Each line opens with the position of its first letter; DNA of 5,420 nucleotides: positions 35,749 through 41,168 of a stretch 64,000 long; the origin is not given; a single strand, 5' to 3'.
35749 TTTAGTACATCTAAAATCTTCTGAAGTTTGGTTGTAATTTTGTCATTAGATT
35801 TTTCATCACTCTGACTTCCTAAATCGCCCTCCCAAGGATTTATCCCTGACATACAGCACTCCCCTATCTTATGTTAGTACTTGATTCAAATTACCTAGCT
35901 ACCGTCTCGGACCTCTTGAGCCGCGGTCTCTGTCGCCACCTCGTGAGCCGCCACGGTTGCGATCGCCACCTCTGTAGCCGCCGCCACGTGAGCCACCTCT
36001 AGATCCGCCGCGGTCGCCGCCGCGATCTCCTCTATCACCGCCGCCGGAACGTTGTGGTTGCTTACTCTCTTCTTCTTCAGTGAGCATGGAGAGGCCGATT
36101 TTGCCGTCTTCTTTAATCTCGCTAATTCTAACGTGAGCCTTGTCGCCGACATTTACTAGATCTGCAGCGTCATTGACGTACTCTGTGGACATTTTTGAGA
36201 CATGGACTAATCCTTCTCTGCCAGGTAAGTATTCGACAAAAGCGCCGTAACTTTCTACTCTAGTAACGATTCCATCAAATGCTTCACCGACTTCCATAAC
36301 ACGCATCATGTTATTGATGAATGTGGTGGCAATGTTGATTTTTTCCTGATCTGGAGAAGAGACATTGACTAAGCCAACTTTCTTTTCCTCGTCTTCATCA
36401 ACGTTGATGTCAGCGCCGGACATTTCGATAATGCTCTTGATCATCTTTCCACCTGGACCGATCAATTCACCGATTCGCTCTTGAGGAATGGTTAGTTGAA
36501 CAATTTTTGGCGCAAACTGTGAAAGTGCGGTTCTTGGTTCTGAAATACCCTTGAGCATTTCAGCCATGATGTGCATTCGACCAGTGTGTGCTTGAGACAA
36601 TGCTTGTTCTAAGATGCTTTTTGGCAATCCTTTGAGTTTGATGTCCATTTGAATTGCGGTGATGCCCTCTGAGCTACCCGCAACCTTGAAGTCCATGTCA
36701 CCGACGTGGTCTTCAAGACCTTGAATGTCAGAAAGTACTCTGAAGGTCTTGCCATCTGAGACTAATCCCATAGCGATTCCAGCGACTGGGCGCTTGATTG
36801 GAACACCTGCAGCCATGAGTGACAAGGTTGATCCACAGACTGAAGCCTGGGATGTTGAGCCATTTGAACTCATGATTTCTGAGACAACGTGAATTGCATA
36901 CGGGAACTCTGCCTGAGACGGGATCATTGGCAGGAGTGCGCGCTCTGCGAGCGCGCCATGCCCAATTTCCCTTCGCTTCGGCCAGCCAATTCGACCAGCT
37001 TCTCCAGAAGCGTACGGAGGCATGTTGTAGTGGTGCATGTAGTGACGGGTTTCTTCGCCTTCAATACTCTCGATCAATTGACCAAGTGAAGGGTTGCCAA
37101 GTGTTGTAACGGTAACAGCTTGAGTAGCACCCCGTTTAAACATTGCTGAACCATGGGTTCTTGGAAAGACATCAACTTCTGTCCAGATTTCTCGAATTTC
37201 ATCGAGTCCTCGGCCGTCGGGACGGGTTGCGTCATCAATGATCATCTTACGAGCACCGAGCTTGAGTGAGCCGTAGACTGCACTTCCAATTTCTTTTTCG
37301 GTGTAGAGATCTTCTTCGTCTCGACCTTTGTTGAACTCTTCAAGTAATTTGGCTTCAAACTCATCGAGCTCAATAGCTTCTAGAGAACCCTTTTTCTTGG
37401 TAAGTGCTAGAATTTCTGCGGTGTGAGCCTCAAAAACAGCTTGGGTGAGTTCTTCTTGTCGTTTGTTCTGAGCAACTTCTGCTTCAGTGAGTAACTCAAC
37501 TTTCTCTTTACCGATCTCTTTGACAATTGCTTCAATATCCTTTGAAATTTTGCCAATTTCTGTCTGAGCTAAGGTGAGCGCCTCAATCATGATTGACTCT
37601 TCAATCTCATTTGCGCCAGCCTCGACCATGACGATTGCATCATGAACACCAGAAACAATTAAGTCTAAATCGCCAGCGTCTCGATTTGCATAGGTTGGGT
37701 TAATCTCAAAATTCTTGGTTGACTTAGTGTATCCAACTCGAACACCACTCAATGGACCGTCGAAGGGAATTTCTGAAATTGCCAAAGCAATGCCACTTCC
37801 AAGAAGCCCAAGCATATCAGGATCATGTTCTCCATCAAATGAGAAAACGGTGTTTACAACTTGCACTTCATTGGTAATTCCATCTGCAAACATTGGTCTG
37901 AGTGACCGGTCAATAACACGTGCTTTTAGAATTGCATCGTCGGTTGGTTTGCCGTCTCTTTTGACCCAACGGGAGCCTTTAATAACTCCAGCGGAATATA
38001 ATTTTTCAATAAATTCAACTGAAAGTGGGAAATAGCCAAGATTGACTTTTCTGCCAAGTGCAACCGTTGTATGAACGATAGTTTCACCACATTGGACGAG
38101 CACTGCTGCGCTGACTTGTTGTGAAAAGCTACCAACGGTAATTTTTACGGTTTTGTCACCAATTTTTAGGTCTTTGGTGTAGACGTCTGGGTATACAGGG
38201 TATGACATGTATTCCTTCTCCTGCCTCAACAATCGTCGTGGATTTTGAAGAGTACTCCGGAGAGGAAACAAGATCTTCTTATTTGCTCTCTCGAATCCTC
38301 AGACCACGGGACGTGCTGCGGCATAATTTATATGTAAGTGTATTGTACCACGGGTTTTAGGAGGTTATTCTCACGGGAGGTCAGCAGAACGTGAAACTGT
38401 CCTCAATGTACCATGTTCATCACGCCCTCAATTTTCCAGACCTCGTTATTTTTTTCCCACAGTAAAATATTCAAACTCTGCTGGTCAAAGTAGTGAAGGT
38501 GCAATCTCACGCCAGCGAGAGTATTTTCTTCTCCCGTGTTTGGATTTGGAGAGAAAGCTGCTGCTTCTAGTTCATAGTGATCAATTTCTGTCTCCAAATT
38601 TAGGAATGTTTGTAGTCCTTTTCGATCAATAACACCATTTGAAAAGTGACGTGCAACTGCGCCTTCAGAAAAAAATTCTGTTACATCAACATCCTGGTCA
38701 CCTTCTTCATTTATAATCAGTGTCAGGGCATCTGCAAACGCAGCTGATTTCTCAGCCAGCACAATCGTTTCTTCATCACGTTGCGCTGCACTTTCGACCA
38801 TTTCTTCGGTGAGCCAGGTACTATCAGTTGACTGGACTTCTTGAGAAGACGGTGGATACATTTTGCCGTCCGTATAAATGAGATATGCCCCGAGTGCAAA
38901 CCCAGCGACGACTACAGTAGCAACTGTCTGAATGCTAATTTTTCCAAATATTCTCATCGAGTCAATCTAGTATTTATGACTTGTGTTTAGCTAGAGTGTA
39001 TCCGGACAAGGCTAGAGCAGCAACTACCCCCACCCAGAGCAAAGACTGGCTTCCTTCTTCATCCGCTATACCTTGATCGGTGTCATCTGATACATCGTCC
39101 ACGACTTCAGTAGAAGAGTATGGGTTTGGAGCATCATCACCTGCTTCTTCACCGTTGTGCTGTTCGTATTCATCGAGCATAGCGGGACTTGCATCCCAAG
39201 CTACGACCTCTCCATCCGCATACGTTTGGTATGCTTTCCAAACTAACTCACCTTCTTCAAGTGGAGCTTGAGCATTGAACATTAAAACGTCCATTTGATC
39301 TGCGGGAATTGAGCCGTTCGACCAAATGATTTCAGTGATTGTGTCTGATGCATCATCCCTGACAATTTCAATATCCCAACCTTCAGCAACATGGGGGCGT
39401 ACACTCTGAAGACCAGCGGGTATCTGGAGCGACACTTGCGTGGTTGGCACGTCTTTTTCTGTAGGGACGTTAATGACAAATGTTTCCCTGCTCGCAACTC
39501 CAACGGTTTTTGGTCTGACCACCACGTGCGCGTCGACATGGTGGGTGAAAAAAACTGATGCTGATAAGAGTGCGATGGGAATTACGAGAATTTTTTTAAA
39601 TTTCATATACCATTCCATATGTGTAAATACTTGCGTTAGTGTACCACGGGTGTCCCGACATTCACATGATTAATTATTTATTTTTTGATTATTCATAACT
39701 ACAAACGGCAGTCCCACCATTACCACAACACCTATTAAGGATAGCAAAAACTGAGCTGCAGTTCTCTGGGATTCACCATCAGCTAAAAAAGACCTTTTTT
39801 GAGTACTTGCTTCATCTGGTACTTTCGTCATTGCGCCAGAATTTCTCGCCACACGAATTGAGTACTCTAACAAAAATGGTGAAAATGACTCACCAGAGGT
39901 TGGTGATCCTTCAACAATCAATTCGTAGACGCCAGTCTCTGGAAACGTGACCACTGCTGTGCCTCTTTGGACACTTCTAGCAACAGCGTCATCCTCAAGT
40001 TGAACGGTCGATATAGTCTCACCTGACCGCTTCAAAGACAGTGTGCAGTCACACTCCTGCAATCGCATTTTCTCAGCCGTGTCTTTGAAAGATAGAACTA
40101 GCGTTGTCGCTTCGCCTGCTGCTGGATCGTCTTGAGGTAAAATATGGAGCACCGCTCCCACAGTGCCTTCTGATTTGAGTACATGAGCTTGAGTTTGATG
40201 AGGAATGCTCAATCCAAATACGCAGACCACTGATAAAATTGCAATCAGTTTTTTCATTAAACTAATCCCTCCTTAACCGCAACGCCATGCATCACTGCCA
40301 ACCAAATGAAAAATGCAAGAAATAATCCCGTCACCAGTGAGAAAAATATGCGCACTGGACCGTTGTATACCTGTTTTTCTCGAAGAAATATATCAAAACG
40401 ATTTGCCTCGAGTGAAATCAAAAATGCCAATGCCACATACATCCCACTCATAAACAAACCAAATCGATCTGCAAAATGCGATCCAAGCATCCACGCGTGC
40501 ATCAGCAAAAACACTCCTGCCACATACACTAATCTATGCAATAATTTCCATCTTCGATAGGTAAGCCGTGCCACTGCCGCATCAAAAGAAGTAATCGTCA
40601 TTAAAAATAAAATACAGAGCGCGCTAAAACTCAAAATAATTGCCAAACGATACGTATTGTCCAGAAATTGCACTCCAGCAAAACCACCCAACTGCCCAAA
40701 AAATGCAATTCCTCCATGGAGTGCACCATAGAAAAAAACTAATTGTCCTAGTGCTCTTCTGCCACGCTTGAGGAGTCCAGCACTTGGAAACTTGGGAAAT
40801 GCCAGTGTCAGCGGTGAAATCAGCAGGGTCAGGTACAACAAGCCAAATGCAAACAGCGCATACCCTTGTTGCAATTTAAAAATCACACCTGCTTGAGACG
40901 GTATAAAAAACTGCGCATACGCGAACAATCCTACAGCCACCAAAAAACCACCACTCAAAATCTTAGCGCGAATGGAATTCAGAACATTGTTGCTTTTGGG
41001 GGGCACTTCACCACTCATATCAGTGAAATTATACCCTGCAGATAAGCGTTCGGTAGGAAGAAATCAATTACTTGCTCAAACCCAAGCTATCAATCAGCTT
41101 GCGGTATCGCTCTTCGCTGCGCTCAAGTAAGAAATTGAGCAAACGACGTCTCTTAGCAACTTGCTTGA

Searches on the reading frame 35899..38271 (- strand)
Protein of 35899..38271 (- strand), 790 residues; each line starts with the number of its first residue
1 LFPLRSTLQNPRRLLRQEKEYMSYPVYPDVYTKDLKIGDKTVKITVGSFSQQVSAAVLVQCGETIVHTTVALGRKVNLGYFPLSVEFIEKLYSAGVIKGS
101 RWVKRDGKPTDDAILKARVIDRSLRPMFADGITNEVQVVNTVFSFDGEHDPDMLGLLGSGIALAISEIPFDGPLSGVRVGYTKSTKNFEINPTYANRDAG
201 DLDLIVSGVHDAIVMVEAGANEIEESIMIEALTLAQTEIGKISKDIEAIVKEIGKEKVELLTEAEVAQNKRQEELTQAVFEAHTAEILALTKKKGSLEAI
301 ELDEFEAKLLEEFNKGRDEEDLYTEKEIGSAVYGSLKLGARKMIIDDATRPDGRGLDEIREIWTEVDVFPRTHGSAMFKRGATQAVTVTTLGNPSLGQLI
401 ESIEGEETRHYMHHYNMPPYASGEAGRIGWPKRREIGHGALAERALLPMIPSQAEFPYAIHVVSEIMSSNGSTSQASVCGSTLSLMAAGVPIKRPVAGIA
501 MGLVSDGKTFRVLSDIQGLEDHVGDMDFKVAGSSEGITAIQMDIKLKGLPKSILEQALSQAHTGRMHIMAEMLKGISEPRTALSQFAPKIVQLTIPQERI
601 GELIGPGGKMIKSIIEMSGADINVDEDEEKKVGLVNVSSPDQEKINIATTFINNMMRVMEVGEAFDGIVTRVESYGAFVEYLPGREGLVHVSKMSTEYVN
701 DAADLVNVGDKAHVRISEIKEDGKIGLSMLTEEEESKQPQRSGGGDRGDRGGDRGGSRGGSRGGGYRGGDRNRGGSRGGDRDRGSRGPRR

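Call 9: search_protein_families(library=pfam, proteins=[window:35899-38271:-], max_evalue=0.00001)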
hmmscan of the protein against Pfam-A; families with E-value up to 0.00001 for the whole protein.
window:35899-38271:- (790 aa): 4 families
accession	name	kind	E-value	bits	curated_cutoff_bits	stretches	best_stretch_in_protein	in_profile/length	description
PF01138.27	RNase_PH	-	3.1e-43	147.8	25.5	2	358-491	1-130/130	3' exoribonuclease family, domain 1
PF03725.20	RNase_PH_C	-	7.5e-15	55.1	20.8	2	495-563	2-66/67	3' exoribonuclease family, domain 2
PF00575.29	S1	-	1.6e-14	54.5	22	1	660-729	3-73/74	S1 RNA binding domain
PF00013.35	KH_1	-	7.8e-11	42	21.5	1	591-653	2-65/66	KH domain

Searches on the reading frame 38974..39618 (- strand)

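Call 49: search_protein_families(library=pfam, proteins=[window:38974-39618:-], max_evalue=0.0001)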
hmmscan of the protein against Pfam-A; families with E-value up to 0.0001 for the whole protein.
window:38974-39618:- (214 aa): 1 family
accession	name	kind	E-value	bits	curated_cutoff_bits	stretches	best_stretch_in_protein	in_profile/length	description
PF07987.16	DUF1775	-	1.1e-19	71.7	25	1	31-158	1-136/146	Domain of unkown function (DUF1775)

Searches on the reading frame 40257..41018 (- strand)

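Call 49: search_protein_families(library=pfam, proteins=[window:40257-41018:-], max_evalue=0.0001)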
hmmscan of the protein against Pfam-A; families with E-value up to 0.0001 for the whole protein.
window:40257-41018:- (253 aa): 1 family
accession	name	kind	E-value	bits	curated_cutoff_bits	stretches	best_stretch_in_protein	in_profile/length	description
PF01794.25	Ferric_reduct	-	1.8e-11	44.6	28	1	56-171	4-120/121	Ferric reductase like transmembrane component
